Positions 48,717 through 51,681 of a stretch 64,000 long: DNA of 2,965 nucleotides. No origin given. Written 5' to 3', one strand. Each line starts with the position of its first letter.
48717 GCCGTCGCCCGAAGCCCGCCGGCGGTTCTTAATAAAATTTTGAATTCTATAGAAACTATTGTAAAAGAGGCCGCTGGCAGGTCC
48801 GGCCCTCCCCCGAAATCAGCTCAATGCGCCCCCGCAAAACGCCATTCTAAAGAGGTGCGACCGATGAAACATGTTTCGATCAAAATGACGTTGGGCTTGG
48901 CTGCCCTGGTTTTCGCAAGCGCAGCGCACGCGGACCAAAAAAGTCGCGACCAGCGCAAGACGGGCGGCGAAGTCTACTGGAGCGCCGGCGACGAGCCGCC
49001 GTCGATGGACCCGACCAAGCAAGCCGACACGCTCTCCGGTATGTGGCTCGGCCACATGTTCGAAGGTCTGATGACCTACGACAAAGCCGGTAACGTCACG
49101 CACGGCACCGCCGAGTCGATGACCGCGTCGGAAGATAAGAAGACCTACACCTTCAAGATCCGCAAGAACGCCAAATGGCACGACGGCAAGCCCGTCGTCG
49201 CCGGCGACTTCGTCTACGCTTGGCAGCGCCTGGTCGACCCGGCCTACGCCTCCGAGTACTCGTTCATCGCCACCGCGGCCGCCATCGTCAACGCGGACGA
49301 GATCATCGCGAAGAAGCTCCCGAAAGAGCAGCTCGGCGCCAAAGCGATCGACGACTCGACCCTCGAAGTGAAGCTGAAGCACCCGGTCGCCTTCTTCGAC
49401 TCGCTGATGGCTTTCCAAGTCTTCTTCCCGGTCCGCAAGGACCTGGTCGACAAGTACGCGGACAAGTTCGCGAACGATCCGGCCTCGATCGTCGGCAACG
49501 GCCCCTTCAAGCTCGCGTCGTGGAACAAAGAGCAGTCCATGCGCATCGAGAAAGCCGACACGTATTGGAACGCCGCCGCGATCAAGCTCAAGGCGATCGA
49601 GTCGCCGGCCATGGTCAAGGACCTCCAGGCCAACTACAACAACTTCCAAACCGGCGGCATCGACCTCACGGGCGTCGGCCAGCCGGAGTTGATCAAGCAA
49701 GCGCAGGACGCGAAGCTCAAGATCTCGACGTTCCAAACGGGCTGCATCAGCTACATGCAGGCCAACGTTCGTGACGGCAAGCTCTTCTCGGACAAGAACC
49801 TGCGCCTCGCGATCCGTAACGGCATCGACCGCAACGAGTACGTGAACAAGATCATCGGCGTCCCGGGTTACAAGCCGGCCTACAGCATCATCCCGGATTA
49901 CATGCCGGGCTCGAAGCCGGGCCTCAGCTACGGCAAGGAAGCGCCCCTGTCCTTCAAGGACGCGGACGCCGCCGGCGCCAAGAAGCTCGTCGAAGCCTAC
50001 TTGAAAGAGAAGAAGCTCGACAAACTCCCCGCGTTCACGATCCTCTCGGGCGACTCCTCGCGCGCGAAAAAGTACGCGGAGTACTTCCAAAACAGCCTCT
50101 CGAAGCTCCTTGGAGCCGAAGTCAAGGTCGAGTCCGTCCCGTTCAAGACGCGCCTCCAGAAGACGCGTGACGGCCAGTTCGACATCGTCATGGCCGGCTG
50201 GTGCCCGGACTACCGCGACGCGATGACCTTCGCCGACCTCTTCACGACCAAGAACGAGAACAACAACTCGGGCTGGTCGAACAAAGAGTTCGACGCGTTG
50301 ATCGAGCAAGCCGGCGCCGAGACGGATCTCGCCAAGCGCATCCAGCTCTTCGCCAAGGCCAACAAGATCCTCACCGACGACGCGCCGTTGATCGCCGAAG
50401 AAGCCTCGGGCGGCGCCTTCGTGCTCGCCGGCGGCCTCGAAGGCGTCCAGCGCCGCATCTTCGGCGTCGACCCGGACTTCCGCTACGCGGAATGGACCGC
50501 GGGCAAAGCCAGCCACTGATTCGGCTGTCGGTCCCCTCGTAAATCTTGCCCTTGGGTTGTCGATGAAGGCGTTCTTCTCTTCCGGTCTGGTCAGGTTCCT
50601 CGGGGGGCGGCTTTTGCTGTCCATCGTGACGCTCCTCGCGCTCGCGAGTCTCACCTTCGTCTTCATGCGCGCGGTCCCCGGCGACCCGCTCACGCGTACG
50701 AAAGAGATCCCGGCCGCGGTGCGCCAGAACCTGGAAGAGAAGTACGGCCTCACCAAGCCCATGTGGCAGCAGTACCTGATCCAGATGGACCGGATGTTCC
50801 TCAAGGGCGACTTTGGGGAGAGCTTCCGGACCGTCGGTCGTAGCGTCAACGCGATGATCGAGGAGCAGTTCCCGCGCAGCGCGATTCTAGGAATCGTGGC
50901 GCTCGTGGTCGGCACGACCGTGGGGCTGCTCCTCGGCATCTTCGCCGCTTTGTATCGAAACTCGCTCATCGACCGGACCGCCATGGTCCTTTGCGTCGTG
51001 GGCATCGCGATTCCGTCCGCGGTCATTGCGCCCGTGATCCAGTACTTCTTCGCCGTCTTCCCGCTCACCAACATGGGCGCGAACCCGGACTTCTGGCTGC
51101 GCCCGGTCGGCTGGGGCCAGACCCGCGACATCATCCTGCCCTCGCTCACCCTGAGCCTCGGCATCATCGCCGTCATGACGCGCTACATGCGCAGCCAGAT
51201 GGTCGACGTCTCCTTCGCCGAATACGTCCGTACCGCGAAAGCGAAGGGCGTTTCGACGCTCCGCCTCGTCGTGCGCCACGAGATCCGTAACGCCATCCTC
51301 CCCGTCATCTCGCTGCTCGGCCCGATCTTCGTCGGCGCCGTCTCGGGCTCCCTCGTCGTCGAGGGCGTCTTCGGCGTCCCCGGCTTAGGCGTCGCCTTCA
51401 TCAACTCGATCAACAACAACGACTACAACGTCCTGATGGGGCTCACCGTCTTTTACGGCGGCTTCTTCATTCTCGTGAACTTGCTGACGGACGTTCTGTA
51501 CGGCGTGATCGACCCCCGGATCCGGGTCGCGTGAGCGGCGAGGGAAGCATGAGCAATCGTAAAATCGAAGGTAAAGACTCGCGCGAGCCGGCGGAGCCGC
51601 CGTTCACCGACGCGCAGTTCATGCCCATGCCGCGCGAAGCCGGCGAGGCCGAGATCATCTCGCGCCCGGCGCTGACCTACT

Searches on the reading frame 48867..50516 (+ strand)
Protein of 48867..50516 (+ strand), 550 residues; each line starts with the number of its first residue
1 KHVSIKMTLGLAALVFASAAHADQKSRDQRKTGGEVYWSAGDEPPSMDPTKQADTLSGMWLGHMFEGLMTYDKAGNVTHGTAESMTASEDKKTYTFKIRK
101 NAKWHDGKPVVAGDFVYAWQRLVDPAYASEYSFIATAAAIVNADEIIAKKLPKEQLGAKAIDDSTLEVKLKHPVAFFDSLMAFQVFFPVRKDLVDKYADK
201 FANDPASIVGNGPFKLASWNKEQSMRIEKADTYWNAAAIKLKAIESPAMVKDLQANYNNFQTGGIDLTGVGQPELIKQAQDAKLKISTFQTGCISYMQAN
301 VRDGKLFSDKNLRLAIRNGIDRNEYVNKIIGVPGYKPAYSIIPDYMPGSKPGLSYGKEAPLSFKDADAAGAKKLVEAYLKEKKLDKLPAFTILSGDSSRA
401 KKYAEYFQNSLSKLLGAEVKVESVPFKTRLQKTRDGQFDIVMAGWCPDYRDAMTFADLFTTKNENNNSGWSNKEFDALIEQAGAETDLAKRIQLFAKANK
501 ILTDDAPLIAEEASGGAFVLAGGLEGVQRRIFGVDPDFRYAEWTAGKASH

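Call 103: search_protein_families(library=pfam, proteins=[window:48867-50516:+], max_evalue=0.00001)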
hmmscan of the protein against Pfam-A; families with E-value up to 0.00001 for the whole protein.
window:48867-50516:+ (550 aa): 1 family
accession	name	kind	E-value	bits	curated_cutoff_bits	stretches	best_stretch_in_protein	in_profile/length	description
PF00496.27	SBP_bac_5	-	5.3e-78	263.1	32.4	1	78-466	3-367/368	Bacterial extracellular solute-binding proteins, family 5 Middle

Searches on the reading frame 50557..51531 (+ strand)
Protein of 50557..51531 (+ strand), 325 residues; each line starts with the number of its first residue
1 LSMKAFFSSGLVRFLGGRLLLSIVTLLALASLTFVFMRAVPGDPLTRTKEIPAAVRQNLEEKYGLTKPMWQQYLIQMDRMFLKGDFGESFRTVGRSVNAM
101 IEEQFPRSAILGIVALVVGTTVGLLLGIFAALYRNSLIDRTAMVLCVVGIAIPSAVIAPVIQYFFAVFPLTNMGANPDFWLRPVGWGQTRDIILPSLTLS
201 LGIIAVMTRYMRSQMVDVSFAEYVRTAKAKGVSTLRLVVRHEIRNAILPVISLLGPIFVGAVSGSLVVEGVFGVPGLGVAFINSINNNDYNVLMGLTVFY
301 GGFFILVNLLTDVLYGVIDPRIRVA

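Call 103: search_protein_families(library=pfam, proteins=[window:50557-51531:+], max_evalue=0.00001)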
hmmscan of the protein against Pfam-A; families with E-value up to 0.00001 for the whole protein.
window:50557-51531:+ (325 aa): 2 families
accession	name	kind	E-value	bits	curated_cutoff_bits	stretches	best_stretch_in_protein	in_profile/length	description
PF00528.27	BPD_transp_1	-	4.9e-39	134.4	26.4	1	123-323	1-183/184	Binding-protein-dependent transport system inner membrane component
PF19300.4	BPD_transp_1_N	-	8.2e-07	29.6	23.8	1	12-86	2-78/114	Binding-prot-dependent transport system membrane comp, N-term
